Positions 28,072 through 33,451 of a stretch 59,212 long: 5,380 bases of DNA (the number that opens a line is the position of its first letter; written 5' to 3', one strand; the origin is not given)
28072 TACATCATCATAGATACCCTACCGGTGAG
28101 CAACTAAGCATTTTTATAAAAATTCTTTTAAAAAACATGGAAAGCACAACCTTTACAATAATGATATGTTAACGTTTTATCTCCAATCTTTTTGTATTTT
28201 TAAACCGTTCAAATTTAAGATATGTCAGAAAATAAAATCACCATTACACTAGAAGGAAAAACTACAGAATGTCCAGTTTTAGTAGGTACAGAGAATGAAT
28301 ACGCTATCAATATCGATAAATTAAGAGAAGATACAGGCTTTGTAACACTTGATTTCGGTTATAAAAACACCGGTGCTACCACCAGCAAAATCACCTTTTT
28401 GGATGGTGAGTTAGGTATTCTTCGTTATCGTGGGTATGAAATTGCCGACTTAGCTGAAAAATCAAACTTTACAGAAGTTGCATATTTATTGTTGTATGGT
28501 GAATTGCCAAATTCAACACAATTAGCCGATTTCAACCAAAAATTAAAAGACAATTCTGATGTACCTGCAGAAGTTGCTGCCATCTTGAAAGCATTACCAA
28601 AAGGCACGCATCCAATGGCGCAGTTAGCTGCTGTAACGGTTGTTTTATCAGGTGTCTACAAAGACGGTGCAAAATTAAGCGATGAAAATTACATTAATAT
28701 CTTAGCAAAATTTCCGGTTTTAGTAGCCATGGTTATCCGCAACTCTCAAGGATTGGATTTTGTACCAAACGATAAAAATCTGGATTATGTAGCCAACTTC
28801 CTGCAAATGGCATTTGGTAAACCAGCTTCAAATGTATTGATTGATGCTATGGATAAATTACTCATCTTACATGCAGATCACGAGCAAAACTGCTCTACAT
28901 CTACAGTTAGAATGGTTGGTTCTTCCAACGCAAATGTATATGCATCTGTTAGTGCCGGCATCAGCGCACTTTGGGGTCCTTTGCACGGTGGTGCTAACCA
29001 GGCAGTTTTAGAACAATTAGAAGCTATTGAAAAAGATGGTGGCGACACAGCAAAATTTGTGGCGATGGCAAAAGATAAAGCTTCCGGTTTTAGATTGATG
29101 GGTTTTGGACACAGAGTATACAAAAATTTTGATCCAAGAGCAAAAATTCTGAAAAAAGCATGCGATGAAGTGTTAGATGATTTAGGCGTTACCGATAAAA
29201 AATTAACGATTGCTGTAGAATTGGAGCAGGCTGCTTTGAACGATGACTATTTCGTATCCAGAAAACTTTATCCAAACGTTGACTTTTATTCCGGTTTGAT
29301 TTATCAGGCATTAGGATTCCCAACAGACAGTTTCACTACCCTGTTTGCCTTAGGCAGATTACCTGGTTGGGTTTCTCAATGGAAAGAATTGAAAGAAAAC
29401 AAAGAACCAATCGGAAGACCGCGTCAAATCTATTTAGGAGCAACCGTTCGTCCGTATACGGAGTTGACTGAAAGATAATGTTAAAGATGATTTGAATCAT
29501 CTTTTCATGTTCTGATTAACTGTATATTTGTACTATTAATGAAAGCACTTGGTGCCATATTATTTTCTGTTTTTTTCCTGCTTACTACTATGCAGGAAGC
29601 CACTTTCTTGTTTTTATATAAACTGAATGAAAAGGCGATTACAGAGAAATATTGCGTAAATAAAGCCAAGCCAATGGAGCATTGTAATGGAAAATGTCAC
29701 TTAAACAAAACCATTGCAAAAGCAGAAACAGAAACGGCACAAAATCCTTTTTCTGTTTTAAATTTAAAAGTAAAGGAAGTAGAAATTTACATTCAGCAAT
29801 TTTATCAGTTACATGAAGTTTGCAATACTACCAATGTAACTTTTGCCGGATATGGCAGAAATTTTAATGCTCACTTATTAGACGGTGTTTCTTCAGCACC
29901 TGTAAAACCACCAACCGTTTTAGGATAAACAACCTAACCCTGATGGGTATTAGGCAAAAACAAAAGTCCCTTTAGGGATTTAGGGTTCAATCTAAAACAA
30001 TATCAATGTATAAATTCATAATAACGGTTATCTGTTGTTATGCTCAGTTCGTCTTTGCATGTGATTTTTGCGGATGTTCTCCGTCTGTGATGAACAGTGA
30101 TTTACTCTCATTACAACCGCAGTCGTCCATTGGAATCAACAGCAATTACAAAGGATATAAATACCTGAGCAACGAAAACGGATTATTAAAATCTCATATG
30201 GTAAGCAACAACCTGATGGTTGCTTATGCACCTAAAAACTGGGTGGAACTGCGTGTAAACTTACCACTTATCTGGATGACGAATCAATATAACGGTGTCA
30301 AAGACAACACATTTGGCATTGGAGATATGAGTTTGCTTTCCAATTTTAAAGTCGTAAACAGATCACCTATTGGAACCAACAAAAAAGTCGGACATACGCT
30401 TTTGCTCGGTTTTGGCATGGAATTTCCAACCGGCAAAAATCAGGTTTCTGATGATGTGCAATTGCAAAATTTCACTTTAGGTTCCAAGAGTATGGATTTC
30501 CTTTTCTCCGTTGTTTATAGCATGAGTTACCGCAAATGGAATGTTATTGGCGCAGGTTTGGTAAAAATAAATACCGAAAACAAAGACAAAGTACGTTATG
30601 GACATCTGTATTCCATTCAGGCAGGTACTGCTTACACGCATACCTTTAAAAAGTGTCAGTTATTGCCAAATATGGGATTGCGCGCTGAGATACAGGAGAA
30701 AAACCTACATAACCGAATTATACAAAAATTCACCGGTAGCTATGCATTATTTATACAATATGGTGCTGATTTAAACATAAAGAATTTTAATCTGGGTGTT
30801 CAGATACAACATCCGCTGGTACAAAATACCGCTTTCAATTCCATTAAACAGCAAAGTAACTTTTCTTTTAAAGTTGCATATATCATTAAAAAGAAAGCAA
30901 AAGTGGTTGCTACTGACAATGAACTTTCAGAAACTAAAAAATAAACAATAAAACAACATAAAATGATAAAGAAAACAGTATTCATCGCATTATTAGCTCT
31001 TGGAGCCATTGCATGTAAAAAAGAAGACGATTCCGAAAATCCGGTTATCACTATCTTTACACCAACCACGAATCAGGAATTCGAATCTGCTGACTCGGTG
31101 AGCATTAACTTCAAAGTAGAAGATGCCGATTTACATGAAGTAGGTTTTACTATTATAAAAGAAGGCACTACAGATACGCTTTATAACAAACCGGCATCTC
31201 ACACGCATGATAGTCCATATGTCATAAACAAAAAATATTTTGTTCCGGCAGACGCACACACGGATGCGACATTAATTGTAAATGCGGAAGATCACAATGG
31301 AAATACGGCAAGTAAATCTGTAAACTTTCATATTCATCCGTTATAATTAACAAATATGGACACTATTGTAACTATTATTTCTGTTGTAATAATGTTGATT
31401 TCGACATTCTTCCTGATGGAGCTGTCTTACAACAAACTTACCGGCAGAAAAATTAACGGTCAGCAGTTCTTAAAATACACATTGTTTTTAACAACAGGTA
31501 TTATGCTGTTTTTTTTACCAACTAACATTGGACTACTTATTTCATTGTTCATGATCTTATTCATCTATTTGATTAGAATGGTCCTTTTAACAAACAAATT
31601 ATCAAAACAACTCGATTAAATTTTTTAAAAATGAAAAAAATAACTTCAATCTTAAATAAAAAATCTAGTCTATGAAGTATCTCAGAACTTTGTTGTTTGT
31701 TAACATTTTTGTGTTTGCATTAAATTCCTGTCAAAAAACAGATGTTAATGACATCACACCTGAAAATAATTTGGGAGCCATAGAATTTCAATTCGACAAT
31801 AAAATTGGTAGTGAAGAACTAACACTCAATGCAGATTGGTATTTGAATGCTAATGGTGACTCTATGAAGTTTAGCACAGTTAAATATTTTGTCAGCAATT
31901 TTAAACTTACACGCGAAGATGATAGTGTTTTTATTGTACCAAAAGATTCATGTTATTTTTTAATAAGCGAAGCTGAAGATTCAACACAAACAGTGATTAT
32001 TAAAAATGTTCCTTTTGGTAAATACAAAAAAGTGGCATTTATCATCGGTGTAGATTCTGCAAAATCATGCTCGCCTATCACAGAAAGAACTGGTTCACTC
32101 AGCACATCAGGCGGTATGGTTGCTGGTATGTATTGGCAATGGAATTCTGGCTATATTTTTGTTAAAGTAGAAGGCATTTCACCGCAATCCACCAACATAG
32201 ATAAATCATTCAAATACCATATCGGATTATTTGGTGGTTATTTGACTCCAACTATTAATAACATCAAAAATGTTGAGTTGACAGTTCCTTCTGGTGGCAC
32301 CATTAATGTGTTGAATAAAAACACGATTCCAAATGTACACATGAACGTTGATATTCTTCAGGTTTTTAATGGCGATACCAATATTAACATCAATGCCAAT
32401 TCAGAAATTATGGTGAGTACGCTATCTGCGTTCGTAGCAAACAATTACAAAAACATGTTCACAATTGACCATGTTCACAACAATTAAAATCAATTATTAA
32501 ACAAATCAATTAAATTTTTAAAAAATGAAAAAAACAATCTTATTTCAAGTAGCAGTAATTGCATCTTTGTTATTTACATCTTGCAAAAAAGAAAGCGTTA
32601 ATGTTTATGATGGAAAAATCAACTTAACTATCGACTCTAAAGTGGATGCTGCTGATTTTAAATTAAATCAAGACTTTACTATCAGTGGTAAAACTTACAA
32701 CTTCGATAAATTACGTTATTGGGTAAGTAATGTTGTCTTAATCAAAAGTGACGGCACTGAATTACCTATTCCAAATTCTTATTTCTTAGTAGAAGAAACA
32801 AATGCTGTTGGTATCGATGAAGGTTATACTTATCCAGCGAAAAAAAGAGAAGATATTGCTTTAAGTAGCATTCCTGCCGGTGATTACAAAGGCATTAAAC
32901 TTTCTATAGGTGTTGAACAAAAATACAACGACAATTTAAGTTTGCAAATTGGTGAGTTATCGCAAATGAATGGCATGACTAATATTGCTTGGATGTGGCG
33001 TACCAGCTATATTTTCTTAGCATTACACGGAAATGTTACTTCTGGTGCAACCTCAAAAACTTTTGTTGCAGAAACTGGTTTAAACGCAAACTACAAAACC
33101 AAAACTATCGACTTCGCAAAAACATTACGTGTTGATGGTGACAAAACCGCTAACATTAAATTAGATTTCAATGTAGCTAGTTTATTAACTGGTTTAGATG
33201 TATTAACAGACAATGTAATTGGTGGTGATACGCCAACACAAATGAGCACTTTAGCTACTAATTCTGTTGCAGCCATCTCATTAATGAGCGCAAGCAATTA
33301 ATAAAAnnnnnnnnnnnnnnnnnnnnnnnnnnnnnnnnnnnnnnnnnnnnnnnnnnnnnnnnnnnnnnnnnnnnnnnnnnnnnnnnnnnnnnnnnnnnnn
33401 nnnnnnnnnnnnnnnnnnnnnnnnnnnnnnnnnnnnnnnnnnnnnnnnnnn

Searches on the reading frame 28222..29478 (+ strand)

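Call 47: search_protein_families(library=pfam, proteins=[window:28222-29478:+], max_evalue=0.00001)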
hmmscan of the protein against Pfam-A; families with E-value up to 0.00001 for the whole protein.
window:28222-29478:+ (418 aa): 1 family
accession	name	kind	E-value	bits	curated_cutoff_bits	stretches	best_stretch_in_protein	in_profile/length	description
PF00285.26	Citrate_synt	-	2.4e-130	435.2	27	1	46-401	1-357/357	Citrate synthase, C-terminal domain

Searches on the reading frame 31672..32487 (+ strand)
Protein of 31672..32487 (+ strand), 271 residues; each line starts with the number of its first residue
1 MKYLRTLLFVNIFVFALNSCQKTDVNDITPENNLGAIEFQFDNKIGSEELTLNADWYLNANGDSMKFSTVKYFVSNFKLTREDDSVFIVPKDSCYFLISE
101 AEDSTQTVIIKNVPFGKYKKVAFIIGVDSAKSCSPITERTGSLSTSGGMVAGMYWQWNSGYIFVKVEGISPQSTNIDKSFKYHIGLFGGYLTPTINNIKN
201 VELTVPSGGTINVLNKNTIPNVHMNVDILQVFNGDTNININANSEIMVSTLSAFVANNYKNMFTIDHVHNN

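Call 48: search_protein_families(library=pfam, proteins=[window:31672-32487:+], max_evalue=0.00001)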
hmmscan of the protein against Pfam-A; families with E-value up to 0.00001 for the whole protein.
window:31672-32487:+ (271 aa): 1 family
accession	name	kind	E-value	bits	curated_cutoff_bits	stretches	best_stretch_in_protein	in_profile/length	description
PF20243.3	MbnP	-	4.1e-48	164.2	27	1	36-247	3-188/189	MbnP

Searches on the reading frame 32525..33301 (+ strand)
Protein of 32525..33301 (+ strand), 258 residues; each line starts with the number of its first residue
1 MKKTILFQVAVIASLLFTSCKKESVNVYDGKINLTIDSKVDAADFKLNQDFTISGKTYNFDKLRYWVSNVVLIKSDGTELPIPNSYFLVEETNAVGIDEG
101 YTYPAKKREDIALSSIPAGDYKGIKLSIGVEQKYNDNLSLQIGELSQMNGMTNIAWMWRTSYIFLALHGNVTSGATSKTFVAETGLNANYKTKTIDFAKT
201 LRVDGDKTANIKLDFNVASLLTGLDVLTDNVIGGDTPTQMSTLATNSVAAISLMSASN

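Call 48: search_protein_families(library=pfam, proteins=[window:32525-33301:+], max_evalue=0.00001)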
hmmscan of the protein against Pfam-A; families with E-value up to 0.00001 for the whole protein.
window:32525-33301:+ (258 aa): 1 family
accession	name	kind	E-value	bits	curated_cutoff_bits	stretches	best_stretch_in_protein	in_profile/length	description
PF20243.3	MbnP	-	1.5e-37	129.8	27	1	30-227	2-182/189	MbnP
